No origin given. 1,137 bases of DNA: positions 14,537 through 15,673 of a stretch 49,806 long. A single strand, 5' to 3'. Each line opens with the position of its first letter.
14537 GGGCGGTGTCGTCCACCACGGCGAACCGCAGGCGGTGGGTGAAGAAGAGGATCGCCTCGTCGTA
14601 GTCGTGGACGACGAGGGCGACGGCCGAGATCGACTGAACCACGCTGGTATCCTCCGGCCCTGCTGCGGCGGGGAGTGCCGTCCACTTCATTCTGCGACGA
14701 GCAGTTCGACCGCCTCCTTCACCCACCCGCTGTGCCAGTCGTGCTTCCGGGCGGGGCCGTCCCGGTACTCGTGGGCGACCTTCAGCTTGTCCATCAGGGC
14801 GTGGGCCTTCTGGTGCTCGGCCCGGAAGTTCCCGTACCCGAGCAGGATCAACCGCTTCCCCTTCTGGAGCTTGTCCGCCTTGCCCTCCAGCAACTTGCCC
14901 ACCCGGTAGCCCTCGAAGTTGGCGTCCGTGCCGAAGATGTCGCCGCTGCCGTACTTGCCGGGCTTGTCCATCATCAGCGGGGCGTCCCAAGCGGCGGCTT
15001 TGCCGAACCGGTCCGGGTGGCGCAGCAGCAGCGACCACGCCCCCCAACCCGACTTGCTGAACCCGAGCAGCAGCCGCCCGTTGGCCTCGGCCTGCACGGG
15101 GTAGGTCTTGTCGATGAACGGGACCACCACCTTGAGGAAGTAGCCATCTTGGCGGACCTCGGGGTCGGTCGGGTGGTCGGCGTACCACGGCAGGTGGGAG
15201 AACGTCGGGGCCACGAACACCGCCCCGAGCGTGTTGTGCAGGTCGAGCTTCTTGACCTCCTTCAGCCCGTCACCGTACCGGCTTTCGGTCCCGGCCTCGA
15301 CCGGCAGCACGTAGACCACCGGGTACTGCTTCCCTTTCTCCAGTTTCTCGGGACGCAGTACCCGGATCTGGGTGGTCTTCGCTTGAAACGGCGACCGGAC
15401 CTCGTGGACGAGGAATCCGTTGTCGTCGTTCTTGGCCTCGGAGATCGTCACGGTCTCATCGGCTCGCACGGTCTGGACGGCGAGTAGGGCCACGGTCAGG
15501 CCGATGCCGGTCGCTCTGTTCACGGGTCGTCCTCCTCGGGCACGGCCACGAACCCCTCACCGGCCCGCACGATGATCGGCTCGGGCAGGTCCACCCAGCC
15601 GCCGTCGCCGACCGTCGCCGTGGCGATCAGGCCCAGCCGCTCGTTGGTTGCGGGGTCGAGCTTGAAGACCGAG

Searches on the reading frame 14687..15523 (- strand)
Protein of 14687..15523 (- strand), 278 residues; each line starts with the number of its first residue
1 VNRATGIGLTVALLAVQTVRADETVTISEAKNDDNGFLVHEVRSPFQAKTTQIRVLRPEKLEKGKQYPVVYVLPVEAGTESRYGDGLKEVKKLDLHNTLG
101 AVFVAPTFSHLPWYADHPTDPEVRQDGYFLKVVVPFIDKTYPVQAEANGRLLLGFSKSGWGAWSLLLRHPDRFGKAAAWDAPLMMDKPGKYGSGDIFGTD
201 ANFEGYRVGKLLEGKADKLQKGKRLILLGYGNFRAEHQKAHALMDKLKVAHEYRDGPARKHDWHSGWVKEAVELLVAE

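Call 70: search_protein_families(library=pfam, proteins=[window:14687-15523:-], max_evalue=0.0001)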
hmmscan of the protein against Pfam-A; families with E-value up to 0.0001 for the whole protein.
window:14687-15523:- (278 aa): 1 family
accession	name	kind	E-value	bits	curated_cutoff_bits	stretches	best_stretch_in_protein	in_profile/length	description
PF00756.26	Esterase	-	4.7e-08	33.5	22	1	131-179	100-146/251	Putative esterase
